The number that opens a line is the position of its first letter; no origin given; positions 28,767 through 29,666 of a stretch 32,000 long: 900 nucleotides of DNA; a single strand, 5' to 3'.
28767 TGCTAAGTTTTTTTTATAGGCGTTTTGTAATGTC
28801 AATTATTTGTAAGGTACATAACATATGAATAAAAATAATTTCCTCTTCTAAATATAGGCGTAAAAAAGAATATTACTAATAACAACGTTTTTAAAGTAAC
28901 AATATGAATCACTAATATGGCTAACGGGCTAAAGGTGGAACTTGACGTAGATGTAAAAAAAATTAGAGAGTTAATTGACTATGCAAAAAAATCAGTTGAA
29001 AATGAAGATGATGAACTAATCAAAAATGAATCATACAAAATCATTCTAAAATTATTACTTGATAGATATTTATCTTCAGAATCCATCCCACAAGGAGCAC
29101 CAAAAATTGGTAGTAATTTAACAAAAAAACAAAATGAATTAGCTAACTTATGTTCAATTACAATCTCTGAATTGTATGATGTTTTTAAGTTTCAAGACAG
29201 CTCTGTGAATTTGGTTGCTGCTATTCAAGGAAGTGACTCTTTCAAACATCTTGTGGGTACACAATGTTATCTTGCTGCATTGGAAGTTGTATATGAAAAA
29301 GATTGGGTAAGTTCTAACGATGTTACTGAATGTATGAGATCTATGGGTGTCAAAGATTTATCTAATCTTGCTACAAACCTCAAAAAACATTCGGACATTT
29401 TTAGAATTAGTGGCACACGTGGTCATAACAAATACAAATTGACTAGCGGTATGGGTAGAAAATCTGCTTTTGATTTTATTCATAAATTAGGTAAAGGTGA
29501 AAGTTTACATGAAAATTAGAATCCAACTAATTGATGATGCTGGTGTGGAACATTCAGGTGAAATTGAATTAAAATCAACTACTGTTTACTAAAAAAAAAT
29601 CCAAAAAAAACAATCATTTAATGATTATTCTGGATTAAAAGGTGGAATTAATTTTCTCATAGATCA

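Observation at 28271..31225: Island of paralogous winged-helix proteins: a duplicated two-gene module of unknown function, possibly an integrated element or defence locus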

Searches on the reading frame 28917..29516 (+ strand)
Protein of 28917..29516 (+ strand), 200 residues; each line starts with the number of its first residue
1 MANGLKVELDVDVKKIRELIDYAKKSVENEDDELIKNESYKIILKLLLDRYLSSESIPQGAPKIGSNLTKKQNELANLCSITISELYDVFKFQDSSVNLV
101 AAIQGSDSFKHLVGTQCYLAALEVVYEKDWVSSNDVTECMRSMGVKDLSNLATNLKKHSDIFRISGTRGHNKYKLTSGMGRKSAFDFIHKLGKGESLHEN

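Call 10: search_protein_families(library=pfam, max_evalue=1, proteins=[window:28917-29516:+])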
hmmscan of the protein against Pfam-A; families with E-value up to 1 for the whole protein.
window:28917-29516:+ (200 aa): 0 families

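Call 11: search_protein_families(library=ncbifam, max_evalue=1, proteins=[window:28917-29516:+])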
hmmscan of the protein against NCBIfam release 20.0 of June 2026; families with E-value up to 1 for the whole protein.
window:28917-29516:+ (200 aa): 0 families

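Call 12: search_protein_families(library=padloc, max_evalue=1, proteins=[window:28917-29516:+])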
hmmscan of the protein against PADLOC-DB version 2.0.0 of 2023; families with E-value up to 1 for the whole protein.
window:28917-29516:+ (200 aa): 0 families

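Call 19: find_homologous_proteins(query=window:28917-29516:+, max_evalue=0.01)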
Query window:28917-29516:+ (200 aa): 5 proteins with E <= 0.01 among 109 candidates.
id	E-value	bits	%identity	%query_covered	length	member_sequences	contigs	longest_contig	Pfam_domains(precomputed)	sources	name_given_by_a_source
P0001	8.7e-125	432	100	100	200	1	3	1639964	-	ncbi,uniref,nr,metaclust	ncbi:hypothetical protein NKOR_02390 [Candidatus Nitrosopumilus koreensis AR1]|uniref:Uncharacterize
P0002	5.2e-65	237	59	100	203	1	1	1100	-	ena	-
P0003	1.2e-56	209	49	94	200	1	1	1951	-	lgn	-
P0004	6.3e-56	207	49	99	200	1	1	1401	-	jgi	-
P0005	4.1e-54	201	49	99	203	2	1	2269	-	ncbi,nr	ncbi:MAG: hypothetical protein OER82_12450 [Nitrosopumilus sp.]|nr:hypothetical protein [Nitrosopumi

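Call 21: find_encoding_contigs(protein=P0005, flank=10000)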
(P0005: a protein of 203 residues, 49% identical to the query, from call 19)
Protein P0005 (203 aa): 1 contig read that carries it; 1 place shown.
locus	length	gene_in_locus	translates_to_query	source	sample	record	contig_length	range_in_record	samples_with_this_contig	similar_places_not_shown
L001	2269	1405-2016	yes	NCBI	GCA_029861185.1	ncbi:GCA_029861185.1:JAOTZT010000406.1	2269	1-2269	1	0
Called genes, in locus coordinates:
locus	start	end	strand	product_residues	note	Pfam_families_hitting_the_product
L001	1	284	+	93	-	?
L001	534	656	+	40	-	-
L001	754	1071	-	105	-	-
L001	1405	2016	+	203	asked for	-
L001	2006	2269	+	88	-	?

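Call 58: search_protein_representatives(alignment_id=A2)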
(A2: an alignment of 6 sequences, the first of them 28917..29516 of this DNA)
Query: 6 sequences, 200 profile positions. Proteins with E-value up to 0.001 (for the whole library): 358; up to 1e-10: 167; up to 1e-30: 20. The best 150 are listed.
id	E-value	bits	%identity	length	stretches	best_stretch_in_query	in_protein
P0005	3.9e-97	340.0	-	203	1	1-200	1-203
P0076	6.2e-58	212.1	-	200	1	11-199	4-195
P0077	5.1e-57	209.1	-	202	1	1-199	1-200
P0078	4.2e-48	180.0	-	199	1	9-199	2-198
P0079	6.0e-44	166.4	-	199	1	13-199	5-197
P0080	7.8e-44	166.1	-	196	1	10-200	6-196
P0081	2.4e-43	164.5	-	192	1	10-199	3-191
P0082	2.0e-41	158.2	-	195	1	8-198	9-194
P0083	1.6e-40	155.3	-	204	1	12-200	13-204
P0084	1.5e-38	148.8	-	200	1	5-194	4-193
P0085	3.0e-38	147.8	-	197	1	10-199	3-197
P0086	2.9e-37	144.6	-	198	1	9-197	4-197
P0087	3.2e-36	141.2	-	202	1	6-197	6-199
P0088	3.4e-34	134.6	-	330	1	63-200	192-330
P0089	3.1e-33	131.5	-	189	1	9-193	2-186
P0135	3.8e-23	98.5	-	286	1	11-198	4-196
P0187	1.1e-14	70.9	-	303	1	73-197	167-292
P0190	4.2e-14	69.0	-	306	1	80-194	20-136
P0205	4.8e-13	65.6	-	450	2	59-194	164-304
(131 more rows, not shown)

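Call 65: search_protein_families(library=pfam, max_evalue=5, proteins=[P0088, P0135, P0205, P0187, P0190])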
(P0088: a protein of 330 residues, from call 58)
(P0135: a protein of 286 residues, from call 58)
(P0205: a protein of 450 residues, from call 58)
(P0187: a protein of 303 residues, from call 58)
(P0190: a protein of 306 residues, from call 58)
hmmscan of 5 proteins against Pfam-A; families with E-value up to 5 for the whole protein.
P0088 (330 aa): 1 family
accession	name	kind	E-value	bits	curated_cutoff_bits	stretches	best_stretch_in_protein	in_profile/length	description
PF10137.14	CAP12-PCTIR_TIR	-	1.3e-28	99.9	24.7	1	8-138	2-118/119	CAP12/Pycsar effector protein, TIR domain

P0135 (286 aa): 2 families
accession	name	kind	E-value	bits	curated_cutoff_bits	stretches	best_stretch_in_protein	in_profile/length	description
PF08671.16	SinI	-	0.1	12.8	31.4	0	74-87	14-27/28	Anti-repressor SinI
PF04967.18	HTH_10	-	0.12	12.7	23.1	1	69-91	27-49/53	HTH DNA binding domain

P0205 (450 aa): 0 families

P0187 (303 aa): 5 families
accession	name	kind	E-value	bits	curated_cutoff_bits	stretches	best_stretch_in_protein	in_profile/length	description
PF16417.11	CNOT1_TTP_bind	-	0.0018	17.9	27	1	89-133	14-57/189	CCR4-NOT transcription complex subunit 1 TTP binding domain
PF23067.1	MG280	-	0.0069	16.4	27.4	1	120-176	42-99/259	Uncharacterised protein MG280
PF10771.15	DUF2582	-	0.021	15.4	24.2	1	74-110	17-53/65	Winged helix-turn-helix domain (DUF2582)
PF11353.13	DUF3153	-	0.12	12.5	21.4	1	25-78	58-111/191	Protein of unknown function (DUF3153)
PF00691.25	OmpA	-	0.14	13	27.2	1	19-54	13-51/98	OmpA family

P0190 (306 aa): 0 families

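Call 70: predict_structure(alignment_id=A4)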
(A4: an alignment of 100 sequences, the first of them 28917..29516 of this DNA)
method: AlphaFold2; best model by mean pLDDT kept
length: 200 residues; sequences in the alignment: 100
mean_pLDDT: 92.2   pTM: 0.72
mean pLDDT of the five models: 92.2, 91.8, 91.4, 91.4, 91.2
residues with pLDDT >= 90: 161; 70-90: 24; 50-70: 12; < 50: 3
segments of 3 or more residues with pLDDT < 50: none
pLDDT, mean of each block of 10 residues (from residue 1): 69 93 98 98 94 68 72 98 98 94 96 98 97 97 95 97 94 97 98 93
secondary structure, 60 per line:
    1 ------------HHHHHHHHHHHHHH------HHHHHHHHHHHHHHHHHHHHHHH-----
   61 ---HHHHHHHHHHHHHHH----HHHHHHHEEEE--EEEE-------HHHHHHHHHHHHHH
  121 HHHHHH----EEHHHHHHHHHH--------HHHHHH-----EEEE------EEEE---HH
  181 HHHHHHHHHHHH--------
elements in order: H13-26 H33-55 H64-78 H83-89 E90-93 E96-99 H107-126 H133-142 H151-156 E162-165 E172-175 H179-192

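Call 72: fold_search(model_id=the predicted structure, library=pdb)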
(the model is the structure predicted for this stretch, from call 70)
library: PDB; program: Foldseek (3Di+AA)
matches with E <= 10: 531; with E <= 0.001: 0
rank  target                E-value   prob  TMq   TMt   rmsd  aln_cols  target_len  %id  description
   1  8s0e_8                9.6e-02  0.60  0.29  0.23  25.0       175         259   11  H. sapiens OCCM bound to double stranded DNA (released 2024-10-02)
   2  2rqq_MODEL_1_A        1.1e-01  0.91  0.29  0.45   6.7        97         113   13  Structure of C-terminal region of Cdt1 (released 2010-03-23)
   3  7dvu                  1.1e-01  0.72  0.28  0.37  11.8       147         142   20  Crystal structure of heme sensor protein PefR in complex with heme and cyanide (released 2021-09-29)
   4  6pcp_A                1.2e-01  0.82  0.29  0.39  10.7       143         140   12  Mechanism for regulation of DNA binding of Bordetella bronchiseptica BpsR by 6-hydroxynicotinic acid (released 2019-11-06)
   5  5hlg_D                1.3e-01  0.69  0.26  0.36  15.1       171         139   13  Structure of reduced AbfR bound to DNA (released 2017-01-25)
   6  1w5t_C                1.3e-01  0.98  0.34  0.19   3.5        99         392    7  Structure of the Aeropyrum Pernix ORC2 protein (ADPNP-ADP complexes) (released 2004-10-05)
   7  5hli_A                1.3e-01  0.60  0.24  0.31  11.3       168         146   14  Structure of Disulfide formed AbfR (released 2017-01-25)
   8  1tbx_B                1.4e-01  0.98  0.30  0.59   3.9        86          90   14  Crystal structure of SSV1 F-93 (released 2004-07-13)
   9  6o8k                  1.7e-01  0.99  0.30  0.58   3.1        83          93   10  Crystal Structure of apo and reduced Sulfide-responsive transcriptional repressor (SqrR) from Rhodobacter capsulatus. (released 2020-04-01)
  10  2pg4_B                1.8e-01  0.98  0.30  0.60   3.1        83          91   18  Crystal structure of a putative dna binding protein (ape_0880a) from aeropyrum pernix k1 at 2.21 A resolution (released 2007-04-24)
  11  5hli_B                1.8e-01  0.77  0.28  0.39  13.1       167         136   12  Structure of Disulfide formed AbfR (released 2017-01-25)
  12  5hlh_D                1.8e-01  0.60  0.25  0.34  13.0       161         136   15  Crystal structure of the overoxidized AbfR bound to DNA (released 2017-01-25)
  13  2qvo                  1.9e-01  0.99  0.30  0.63   2.6        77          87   14  Crystal structure of AF1382 from Archaeoglobus fulgidus (released 2007-09-04)
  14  5hlg_B                2.0e-01  0.66  0.26  0.35  13.5       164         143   13  Structure of reduced AbfR bound to DNA (released 2017-01-25)
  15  7dvs_A                2.0e-01  0.63  0.28  0.38  11.8       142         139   20  Crystal structure of Apo (heme-free) PefR (released 2021-09-29)
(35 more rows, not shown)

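Call 73: search_protein_families(library=phrogs, max_evalue=0.1, proteins=[window:28917-29516:+])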
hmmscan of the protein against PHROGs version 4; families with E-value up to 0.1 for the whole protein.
window:28917-29516:+ (200 aa): 0 families

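Call 94: search_solved_structures(query=A4, max_evalue=10, show_alignments=1)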
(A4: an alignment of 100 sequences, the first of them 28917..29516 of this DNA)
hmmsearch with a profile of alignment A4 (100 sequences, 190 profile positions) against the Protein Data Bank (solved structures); distinct sequences matched with E-value up to 10: 15.
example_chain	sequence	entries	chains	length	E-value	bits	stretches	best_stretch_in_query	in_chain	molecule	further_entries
8f70_A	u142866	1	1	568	0.0037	19.7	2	86-179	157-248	T18.1 Major pilin backbone protein T-antigen,Major pilin backbone protein T-antigen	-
1b72_B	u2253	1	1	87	0.0095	18.4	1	58-117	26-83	PROTEIN (PBX1)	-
7mwr_A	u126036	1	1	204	0.063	15.8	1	4-63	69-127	LHD101A54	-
1du6_A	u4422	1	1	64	0.063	15.8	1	56-84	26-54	HOMEOBOX PROTEIN PBX1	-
1puf_B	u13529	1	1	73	0.069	15.6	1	58-84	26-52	Pre-B-cell leukemia transcription factor-1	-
4igv_A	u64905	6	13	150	0.07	15.6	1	6-40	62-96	Kirola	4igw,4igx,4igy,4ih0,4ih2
4ihr_A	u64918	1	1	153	0.072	15.6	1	6-40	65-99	Kirola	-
4cyc_B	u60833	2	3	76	0.21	14.1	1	58-84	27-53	HOMEOBOX PROTEIN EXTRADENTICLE | HOMEOTIC PROTEIN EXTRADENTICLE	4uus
5zjq_B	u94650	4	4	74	0.25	13.8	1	57-84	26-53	Homeobox protein extradenticle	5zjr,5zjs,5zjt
1b8i_B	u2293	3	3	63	0.25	13.8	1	57-84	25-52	PROTEIN (HOMEOBOX PROTEIN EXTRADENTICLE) | Homeobox protein extradenticle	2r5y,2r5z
7yb4_A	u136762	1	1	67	0.27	13.7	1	57-84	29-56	Homeobox protein extradenticle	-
7pj4_AAA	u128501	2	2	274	1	11.8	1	66-132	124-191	Putative endo-beta-N-acetylglucosaminidase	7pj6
7pj3_AAA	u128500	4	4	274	1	11.8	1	66-133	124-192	Putative endo-beta-N-acetylglucosaminidase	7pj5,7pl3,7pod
6h0q_A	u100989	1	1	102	2.4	10.6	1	92-151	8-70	Type I modular polyketide synthase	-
8i2e_B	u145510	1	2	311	2.8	10.4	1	37-99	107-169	Probable peptidoglycan endopeptidase LytE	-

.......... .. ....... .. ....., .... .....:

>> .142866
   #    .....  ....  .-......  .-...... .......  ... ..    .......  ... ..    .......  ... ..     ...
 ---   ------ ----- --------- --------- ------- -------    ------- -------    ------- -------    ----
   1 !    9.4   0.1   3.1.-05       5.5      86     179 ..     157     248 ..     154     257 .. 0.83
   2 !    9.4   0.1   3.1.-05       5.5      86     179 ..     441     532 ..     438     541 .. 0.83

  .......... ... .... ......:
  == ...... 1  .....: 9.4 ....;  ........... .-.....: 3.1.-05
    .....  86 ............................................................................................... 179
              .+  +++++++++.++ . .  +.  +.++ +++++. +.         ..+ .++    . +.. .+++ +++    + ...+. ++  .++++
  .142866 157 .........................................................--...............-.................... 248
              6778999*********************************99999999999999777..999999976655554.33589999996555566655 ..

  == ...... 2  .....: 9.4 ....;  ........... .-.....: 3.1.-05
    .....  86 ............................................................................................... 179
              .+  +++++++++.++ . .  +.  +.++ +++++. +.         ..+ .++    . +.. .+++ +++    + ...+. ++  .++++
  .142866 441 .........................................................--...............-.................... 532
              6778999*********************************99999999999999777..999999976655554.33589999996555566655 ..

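Call 99: find_related_loci(query=A2, collection=viral_contigs, flank=7000)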
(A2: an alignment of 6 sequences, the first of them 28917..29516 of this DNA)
Query A2 (200 aa) in viral_contigs; peptide patterns used: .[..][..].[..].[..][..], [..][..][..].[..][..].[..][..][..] (x = any residue, [..] = any of these).
236 stretches matched a pattern, but none encodes a relative of the query by tblastn (E <= 1e-3).

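Call 105: fold_search(model_id=the predicted structure, library=viral)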
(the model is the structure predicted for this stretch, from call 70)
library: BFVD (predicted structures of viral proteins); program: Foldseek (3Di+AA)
matches with E <= 10: 369; with E <= 0.001: 0
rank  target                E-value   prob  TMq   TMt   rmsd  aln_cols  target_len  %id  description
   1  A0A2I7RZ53            1.4e-02  1.00  0.36  0.76   3.3        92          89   18  (no name in the UniProt tables at hand)
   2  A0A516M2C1            1.8e-02  0.90  0.29  0.25  14.8       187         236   15  (no name in the UniProt tables at hand)
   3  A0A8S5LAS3            5.4e-02  0.57  0.25  0.17  13.7       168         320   12  DNA directed RNA polymerase [Podoviridae sp. ctBev14]
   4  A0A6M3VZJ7            5.7e-02  1.00  0.33  0.67   2.6        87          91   18  Putative transcriptional regulator [Saccharolobus solfataricus rod-shaped virus 1]
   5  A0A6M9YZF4            9.4e-02  0.72  0.20  0.28   8.4        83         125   13  (no name in the UniProt tables at hand)
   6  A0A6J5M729            1.5e-01  0.97  0.31  0.49   3.3        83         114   17  Uncharacterized protein [uncultured Caudovirales phage]
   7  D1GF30                1.6e-01  0.99  0.34  0.71   2.5        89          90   16  Uncharacterized protein [Sulfolobus spindle-shaped virus 6]
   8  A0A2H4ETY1            2.0e-01  1.00  0.39  0.61   2.1        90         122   18  (no name in the UniProt tables at hand)
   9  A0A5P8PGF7            2.0e-01  0.94  0.30  0.43   3.4        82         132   13  (no name in the UniProt tables at hand)
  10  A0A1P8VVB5            2.0e-01  0.14  0.15  0.18  18.0       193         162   16  (no name in the UniProt tables at hand)
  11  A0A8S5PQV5            2.3e-01  0.47  0.28  0.37  11.2       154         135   10  Ftsk gamma domain [Siphoviridae sp. ctAiL5]
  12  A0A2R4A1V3            2.3e-01  0.35  0.26  0.20  16.1       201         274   10  (no name in the UniProt tables at hand)
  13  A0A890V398            2.7e-01  0.89  0.26  0.45   4.2        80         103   10  (no name in the UniProt tables at hand)
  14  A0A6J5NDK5            2.7e-01  0.25  0.21  0.26  16.3       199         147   11  HTH_ARSR domain containing protein [uncultured Caudovirales phage]
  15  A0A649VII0            3.0e-01  0.90  0.33  0.57   4.0        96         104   17  (no name in the UniProt tables at hand)
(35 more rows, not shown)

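Call 118: find_encoding_contigs(protein=P0088, flank=5000, max_places=3)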
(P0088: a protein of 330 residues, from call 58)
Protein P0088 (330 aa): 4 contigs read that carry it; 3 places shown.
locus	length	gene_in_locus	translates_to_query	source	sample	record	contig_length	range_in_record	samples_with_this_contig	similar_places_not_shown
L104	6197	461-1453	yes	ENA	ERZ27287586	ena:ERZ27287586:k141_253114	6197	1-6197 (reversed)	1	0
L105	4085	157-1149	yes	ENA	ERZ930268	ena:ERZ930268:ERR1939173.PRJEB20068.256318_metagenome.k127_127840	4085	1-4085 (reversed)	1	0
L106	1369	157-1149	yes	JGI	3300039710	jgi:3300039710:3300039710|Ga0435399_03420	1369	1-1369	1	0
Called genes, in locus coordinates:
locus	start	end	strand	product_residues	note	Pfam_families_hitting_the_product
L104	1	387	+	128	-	?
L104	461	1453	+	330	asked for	PF10137:CAP12-PCTIR_TIR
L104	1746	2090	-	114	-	-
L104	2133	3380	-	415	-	PF00775:Dioxygenase_C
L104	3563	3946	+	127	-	PF20364:DUF6659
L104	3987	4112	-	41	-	-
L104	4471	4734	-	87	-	-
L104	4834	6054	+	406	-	PF13403:Hint_2 (weak)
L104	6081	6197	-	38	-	?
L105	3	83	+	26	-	?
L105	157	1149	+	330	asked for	PF10137:CAP12-PCTIR_TIR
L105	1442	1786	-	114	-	-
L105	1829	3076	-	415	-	PF00775:Dioxygenase_C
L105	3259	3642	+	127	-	PF20364:DUF6659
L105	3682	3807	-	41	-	-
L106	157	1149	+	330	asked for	PF10137:CAP12-PCTIR_TIR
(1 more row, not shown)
